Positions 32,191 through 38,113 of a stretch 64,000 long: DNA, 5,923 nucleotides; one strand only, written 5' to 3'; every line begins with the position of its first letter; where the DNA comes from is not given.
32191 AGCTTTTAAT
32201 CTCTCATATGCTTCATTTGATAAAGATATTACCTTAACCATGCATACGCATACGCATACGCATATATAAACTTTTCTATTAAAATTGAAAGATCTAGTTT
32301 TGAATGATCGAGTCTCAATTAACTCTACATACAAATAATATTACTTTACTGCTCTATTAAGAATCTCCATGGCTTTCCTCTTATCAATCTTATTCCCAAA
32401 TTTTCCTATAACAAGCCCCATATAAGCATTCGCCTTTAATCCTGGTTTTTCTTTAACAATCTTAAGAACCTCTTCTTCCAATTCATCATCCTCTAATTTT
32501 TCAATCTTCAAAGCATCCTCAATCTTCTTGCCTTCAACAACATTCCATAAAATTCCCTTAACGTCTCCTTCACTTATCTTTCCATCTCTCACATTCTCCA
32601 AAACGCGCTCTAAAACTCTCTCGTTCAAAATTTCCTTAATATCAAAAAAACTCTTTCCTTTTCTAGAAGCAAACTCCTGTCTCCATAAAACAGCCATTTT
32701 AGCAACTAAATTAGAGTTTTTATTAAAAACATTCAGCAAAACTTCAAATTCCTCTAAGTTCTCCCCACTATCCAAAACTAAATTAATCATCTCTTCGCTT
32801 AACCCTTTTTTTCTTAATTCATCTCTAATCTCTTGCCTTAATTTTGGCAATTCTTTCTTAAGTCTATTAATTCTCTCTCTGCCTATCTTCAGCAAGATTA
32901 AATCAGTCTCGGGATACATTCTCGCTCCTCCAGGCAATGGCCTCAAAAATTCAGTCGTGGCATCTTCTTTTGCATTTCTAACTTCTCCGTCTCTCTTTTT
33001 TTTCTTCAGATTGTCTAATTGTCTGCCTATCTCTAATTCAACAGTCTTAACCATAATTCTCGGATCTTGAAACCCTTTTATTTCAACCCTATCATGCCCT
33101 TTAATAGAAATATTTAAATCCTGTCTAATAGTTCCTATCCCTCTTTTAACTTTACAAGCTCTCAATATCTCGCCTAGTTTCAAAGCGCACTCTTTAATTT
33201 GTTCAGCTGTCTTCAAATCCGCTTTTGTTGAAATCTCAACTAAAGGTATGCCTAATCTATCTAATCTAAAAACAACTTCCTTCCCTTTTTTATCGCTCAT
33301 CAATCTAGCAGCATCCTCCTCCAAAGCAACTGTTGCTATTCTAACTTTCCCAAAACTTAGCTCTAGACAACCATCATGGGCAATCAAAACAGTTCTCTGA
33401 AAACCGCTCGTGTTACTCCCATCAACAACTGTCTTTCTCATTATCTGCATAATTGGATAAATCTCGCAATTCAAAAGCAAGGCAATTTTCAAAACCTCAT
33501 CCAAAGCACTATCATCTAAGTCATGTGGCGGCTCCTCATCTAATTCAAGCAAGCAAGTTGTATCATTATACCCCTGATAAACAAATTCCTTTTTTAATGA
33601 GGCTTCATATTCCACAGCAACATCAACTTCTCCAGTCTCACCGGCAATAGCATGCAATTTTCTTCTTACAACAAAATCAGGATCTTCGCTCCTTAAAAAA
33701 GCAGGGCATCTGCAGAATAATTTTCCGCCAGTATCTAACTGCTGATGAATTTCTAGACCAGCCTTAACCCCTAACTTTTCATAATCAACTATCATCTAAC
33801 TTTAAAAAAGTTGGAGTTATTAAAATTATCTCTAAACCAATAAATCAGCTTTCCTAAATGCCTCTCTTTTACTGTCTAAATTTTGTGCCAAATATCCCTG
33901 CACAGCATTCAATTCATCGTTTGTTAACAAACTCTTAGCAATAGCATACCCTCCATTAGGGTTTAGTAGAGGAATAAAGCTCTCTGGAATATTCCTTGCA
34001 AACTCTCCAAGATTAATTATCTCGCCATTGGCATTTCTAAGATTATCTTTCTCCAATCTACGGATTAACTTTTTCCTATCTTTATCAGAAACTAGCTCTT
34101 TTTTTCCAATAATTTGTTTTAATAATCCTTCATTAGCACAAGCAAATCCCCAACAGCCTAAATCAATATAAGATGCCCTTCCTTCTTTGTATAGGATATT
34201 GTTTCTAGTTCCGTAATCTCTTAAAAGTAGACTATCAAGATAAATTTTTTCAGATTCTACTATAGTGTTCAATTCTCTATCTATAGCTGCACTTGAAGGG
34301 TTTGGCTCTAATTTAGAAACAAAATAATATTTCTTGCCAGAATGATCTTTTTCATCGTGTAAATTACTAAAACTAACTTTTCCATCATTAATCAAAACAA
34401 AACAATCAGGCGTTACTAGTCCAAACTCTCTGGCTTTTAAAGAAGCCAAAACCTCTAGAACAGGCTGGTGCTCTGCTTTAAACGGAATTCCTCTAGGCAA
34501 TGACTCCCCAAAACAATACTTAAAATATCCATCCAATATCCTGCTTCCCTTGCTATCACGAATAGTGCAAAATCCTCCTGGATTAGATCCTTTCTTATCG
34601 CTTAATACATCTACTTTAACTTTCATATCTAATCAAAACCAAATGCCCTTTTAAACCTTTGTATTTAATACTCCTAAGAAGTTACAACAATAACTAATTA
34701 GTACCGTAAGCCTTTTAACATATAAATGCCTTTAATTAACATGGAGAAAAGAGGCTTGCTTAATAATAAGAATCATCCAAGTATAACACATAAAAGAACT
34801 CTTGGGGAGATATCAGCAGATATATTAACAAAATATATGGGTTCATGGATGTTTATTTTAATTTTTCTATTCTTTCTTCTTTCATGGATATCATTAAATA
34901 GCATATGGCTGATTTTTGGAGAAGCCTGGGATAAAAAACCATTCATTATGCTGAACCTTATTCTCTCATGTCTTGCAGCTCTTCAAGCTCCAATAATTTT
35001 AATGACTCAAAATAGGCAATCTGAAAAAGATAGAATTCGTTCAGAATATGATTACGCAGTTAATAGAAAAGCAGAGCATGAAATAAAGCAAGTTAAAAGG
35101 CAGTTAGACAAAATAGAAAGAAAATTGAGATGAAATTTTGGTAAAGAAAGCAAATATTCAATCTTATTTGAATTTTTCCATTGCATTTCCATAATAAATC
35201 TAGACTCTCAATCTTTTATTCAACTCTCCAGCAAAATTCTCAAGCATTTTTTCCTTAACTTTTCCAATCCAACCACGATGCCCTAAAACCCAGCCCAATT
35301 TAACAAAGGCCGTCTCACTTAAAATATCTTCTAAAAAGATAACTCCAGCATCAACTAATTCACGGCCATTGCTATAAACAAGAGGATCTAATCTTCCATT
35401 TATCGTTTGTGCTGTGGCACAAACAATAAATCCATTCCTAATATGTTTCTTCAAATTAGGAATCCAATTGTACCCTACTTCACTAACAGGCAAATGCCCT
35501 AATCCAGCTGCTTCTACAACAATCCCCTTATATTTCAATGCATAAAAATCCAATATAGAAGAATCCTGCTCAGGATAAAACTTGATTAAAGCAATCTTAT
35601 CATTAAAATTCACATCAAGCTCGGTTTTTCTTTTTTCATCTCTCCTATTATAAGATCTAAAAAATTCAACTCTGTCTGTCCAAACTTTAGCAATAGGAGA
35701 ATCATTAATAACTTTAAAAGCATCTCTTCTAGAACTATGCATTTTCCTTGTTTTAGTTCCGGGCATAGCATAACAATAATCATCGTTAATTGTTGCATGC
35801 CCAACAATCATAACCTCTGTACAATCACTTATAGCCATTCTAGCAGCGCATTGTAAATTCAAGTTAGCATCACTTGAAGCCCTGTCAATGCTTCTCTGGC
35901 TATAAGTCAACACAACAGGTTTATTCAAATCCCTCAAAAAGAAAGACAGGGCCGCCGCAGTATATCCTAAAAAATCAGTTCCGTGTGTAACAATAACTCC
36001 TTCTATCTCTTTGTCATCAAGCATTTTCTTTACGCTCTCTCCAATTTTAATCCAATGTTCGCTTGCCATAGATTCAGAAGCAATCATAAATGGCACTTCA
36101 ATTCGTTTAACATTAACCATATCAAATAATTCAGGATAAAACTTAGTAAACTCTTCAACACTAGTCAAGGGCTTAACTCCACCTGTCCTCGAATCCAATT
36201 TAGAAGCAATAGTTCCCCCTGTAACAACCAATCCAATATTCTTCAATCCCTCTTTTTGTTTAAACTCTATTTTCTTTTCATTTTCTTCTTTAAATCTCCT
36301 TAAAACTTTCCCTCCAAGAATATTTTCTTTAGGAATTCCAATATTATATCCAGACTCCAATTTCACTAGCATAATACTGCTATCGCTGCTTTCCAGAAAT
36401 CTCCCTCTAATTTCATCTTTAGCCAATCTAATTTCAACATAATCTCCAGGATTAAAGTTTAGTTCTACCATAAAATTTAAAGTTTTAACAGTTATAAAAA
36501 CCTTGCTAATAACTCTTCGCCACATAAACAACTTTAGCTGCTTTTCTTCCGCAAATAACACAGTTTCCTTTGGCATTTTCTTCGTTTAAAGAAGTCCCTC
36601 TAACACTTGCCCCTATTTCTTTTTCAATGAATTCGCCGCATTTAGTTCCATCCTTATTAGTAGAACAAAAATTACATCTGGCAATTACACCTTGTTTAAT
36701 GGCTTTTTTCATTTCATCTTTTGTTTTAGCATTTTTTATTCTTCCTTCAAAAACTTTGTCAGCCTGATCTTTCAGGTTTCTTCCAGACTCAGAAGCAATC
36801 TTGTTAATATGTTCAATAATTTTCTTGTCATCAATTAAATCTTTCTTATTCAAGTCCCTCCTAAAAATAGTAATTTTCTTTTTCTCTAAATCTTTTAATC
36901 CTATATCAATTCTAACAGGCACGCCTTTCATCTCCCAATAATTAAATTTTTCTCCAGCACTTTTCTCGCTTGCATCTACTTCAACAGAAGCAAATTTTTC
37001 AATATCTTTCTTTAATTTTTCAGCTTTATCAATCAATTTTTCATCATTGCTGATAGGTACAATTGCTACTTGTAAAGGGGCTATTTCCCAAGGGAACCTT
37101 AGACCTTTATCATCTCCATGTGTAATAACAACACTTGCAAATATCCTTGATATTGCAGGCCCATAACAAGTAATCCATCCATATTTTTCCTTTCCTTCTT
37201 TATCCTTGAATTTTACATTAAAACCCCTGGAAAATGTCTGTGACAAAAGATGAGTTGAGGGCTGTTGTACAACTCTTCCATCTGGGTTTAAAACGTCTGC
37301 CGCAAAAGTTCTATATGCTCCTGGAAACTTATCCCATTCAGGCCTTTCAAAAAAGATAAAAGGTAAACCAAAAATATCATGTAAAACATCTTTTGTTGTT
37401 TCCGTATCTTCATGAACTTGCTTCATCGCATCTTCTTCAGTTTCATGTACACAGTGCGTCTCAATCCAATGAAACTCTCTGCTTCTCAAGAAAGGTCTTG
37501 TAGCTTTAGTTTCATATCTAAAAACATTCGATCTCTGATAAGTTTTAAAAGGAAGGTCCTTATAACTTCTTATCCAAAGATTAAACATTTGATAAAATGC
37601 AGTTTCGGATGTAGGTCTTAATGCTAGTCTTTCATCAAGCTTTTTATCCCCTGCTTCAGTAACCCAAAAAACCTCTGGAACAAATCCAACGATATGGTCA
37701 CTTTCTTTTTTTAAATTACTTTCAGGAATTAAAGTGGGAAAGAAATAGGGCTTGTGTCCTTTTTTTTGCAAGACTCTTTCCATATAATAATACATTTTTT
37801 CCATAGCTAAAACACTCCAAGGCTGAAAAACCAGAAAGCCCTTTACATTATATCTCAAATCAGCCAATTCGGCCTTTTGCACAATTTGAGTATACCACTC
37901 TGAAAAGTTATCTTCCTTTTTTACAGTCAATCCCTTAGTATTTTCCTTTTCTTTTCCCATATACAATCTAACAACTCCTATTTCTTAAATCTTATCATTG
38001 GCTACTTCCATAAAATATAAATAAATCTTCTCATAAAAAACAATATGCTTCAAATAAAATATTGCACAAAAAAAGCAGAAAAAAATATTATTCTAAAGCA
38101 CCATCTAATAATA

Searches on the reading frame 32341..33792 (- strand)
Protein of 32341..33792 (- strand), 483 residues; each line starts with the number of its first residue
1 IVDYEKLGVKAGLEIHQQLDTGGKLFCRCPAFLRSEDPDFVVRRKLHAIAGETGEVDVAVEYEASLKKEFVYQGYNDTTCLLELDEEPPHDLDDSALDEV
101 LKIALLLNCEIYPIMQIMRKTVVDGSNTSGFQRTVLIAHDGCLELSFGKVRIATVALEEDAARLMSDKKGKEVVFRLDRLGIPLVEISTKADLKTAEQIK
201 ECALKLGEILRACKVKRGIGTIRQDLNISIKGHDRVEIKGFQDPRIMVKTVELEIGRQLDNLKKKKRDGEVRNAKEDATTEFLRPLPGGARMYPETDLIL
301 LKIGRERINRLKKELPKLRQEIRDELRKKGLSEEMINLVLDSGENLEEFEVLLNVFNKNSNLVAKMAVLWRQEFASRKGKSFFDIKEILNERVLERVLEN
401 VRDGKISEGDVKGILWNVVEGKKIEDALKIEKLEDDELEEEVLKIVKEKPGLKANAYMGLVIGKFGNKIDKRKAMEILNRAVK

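Call 11: search_protein_families(library=pfam, proteins=[window:32341-33792:-], max_evalue=0.00001)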
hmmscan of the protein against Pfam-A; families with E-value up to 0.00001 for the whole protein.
window:32341-33792:- (483 aa): 1 family
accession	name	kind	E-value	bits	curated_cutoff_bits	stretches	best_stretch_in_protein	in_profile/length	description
PF02934.20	GatB_N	-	1.1e-52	179.4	23.4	1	10-308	2-276/277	GatB/GatE catalytic domain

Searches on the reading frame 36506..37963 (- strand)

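Call 12: search_protein_families(library=pfam, proteins=[window:36506-37963:-], max_evalue=0.00001)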
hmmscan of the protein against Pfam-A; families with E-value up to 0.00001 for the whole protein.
window:36506-37963:- (485 aa): 3 families
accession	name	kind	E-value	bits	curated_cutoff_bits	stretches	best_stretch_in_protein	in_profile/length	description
PF00587.30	tRNA-synt_2b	-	1e-30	107.5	29.3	1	107-278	5-175/179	tRNA synthetase class II core domain (G, H, P, S and T)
PF03129.25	HGTP_anticodon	-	2.4e-15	56.9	21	1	298-388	1-93/94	Anticodon binding domain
PF09180.16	ProRS-C_1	-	2.7e-12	47.1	31.5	1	416-485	2-71/71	Prolyl-tRNA synthetase, C-terminal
